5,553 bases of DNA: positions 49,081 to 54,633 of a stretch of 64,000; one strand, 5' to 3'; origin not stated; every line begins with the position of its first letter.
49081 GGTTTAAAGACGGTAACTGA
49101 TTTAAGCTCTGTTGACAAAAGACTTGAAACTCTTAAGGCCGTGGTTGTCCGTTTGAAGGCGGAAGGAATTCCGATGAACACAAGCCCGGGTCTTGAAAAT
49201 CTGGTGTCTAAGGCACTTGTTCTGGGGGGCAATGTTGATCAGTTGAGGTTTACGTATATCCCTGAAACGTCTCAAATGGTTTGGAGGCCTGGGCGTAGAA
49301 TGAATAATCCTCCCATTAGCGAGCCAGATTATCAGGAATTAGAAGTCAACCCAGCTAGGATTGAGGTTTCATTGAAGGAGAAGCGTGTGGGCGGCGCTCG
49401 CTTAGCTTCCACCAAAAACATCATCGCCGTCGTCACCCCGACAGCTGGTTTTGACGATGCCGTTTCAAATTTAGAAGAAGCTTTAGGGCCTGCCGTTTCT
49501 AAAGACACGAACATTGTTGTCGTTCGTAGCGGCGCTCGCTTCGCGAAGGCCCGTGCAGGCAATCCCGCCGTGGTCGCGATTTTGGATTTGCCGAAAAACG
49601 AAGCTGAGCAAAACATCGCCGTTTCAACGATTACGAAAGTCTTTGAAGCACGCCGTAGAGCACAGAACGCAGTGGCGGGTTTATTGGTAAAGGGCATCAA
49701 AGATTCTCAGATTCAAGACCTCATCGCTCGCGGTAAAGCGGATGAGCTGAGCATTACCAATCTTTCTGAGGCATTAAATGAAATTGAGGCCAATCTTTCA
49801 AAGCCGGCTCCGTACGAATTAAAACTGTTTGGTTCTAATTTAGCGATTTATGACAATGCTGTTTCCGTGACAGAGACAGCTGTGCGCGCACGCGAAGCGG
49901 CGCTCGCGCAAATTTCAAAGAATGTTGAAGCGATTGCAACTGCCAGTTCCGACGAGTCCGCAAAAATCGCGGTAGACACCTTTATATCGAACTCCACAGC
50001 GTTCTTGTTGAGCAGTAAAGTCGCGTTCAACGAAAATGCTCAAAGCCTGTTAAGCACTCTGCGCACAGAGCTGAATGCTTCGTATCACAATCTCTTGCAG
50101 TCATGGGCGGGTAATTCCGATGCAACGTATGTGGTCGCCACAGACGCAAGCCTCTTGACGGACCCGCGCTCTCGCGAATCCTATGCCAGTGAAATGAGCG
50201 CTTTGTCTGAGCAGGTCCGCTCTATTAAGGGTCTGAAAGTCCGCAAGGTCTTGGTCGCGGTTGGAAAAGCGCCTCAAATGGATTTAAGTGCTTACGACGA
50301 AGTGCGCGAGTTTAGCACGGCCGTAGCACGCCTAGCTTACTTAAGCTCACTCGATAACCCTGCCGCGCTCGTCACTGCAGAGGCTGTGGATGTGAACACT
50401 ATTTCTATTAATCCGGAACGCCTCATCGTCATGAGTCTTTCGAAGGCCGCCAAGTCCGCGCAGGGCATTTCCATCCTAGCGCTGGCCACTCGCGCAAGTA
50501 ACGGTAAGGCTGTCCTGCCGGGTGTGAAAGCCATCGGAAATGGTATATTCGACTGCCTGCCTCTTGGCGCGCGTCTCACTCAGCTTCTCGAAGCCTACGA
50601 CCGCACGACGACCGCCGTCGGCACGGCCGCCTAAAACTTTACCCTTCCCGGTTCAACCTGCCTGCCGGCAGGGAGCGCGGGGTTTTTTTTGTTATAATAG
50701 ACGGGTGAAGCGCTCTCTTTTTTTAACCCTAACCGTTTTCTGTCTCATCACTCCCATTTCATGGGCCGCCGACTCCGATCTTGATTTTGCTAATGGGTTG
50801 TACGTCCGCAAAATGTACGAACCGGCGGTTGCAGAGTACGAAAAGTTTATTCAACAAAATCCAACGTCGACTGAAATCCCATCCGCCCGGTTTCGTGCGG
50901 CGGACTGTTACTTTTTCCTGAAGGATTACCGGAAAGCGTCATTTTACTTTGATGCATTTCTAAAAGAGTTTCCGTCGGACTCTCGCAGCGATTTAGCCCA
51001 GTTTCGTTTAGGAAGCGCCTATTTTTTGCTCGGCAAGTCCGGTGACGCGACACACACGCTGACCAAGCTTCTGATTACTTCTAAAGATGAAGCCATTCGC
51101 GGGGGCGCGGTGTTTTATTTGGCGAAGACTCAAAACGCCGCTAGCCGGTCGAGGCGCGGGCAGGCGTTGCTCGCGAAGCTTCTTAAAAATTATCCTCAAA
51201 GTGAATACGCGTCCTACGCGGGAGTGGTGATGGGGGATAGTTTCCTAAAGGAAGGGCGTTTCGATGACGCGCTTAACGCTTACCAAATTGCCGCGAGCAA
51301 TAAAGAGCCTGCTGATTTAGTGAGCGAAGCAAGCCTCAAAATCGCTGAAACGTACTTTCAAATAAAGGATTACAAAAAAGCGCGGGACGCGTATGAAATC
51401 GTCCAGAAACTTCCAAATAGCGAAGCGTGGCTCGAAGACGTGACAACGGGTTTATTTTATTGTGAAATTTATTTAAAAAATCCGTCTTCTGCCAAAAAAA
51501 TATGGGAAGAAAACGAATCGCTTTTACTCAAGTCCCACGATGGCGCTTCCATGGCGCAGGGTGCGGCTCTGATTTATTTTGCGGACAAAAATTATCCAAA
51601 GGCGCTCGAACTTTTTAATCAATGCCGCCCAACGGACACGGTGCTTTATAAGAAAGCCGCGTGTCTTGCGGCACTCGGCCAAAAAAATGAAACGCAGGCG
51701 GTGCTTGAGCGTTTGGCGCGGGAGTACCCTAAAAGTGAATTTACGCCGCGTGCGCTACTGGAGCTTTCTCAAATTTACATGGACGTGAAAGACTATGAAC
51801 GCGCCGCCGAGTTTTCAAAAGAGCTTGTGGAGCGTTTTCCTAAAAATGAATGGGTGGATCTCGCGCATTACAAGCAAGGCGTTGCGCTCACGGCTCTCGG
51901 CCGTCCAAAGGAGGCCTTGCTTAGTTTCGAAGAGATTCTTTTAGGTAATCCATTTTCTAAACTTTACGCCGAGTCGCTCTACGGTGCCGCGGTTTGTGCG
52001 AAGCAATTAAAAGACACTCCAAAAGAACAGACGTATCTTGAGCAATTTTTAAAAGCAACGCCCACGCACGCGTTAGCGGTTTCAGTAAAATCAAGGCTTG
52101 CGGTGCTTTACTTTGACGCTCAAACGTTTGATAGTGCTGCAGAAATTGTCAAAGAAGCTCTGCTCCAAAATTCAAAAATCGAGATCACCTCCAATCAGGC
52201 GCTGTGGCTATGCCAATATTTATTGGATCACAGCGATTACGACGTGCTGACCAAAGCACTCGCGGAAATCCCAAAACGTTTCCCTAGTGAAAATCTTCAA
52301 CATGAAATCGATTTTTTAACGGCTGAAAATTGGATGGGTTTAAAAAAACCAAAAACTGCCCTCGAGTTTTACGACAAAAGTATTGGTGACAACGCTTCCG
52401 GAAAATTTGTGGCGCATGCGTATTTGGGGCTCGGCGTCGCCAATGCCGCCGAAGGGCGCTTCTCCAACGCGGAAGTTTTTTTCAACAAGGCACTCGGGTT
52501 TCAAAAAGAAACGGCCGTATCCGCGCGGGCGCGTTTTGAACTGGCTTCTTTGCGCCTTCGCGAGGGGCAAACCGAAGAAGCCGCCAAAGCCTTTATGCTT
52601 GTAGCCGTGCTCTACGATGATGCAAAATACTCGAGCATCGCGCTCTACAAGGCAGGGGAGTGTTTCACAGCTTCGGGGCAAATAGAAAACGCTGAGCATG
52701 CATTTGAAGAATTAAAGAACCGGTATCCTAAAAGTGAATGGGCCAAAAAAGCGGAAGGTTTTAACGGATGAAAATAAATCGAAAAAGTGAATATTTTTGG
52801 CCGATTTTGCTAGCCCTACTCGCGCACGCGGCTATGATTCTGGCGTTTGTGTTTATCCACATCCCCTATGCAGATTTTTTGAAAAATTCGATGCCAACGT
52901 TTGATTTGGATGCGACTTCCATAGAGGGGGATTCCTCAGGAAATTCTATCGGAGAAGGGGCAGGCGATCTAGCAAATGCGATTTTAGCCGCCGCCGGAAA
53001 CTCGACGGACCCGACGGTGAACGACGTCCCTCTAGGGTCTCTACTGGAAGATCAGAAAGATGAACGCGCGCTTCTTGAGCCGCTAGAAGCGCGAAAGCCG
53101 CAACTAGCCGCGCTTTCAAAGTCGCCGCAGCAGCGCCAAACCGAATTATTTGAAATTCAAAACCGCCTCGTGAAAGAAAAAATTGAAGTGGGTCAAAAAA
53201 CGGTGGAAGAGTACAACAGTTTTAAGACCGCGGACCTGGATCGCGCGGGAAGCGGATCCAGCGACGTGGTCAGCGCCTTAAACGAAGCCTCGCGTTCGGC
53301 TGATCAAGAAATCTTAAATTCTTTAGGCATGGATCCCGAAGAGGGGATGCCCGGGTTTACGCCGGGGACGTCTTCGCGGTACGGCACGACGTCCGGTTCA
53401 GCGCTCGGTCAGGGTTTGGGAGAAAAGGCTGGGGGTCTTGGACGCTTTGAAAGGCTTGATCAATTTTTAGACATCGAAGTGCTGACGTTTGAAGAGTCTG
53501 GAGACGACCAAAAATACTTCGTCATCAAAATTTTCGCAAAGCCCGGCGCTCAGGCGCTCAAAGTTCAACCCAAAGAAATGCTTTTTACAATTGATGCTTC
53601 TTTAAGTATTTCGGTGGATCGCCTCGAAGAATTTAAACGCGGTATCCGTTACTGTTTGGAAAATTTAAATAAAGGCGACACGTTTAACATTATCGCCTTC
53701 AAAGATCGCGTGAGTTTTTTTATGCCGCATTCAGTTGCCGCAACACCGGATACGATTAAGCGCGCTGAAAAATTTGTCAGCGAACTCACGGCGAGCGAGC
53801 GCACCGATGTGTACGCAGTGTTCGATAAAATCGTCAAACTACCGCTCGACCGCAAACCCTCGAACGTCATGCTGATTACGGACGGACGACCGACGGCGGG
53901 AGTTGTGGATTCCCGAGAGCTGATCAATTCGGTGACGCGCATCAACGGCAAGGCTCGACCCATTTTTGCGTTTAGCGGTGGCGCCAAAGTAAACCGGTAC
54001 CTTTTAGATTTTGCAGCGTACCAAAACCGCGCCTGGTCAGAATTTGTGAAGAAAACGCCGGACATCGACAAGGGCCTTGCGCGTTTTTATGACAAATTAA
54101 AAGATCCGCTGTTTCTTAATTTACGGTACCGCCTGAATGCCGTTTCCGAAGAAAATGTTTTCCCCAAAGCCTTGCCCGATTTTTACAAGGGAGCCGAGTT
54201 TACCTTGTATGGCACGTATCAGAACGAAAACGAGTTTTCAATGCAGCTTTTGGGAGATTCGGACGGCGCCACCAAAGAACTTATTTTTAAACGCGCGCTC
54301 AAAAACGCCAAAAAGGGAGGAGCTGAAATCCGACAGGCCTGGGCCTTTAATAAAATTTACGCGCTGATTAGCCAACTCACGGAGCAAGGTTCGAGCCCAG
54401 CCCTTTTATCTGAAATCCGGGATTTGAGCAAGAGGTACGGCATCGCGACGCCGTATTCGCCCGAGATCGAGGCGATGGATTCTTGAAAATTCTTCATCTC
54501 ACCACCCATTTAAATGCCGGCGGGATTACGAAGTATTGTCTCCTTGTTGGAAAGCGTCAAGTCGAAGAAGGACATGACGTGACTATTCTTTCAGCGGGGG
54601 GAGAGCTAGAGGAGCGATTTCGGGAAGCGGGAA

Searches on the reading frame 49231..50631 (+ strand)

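Call 71: search_protein_families(library=pfam, proteins=[window:49231-50631:+], max_evalue=1)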
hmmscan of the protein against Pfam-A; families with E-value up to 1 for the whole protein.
window:49231-50631:+ (467 aa): 2 families
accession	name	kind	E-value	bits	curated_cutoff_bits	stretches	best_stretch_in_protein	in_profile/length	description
PF13744.12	HTH_37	-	0.025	14.8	27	1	131-189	20-75/80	Helix-turn-helix domain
PF18331.6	PKHD_C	-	0.079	13.4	22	1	280-293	29-42/43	PKHD-type hydroxylase C-terminal domain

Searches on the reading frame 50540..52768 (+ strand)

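Call 6: search_protein_families(library=pfam, proteins=[window:50540-52768:+], max_evalue=0.001)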
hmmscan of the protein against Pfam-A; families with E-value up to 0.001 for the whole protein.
window:50540-52768:+ (743 aa): 21 families
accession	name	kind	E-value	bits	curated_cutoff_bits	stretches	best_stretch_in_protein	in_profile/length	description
PF13174.12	TPR_6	-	3.5e-42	140.6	26.3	2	701-732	2-33/33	Tetratricopeptide repeat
PF07719.23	TPR_2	-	3.9e-31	105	27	0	116-146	3-33/34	Tetratricopeptide repeat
PF14559.12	TPR_19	-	2.6e-26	92.1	25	0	347-399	2-59/68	Tetratricopeptide repeat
PF13432.12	TPR_16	-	1.1e-25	90.1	32.7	1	231-288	3-57/65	Tetratricopeptide repeat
PF13428.12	TPR_14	-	1.8e-23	81.1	23.5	0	403-441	1-39/44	Tetratricopeptide repeat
PF00515.34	TPR_1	-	2.9e-22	77.9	27.8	0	627-652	3-28/34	Tetratricopeptide repeat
PF13181.12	TPR_8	-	9.6e-22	75.7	25.7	0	404-436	2-34/34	Tetratricopeptide repeat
PF13424.12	TPR_12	-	5.4e-21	75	30.1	0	403-466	3-71/77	Tetratricopeptide repeat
PF09976.15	TPR_21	-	3.8e-18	66.4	25.5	2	190-282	41-133/193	Tetratricopeptide repeat-like domain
PF13525.12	YfiO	-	3e-16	60.3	25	2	90-231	18-133/203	Outer membrane lipoprotein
PF12895.13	ANAPC3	-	2.5e-14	53.7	27.2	0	340-391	27-81/82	Anaphase-promoting complex, cyclosome, subunit 3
PF25063.1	ARM_TT21_C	-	1.4e-08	35.3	35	0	355-429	44-121/209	Tetratricopeptide repeat protein 21 C-terminal ARM domain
PF13512.12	TPR_18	-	5.5e-07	30.3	21.9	0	366-453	10-97/145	Tetratricopeptide repeat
PF25062.1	ARM_TT21_N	-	3.2e-06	27.5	40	0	337-435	101-200/222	Tetratricopeptide repeat protein 21 N-terminal ARM repeat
PF13176.12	TPR_7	-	1.7e-05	25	27.9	0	231-252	5-28/36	Tetratricopeptide repeat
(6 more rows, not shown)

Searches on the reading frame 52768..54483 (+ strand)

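Call 6: search_protein_families(library=pfam, proteins=[window:52768-54483:+], max_evalue=0.001)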
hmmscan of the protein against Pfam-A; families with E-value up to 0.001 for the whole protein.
window:52768-54483:+ (572 aa): 3 families
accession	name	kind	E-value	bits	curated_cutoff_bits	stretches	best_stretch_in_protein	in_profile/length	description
PF13768.12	VWA_3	-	1.1e-12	48.8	27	1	270-409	2-138/155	von Willebrand factor type A domain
PF13519.12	VWA_2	-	6.5e-07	30.4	27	1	271-373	1-106/107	von Willebrand factor type A domain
PF00092.34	VWA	-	0.00072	20.3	23.8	0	271-412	2-147/174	von Willebrand factor type A domain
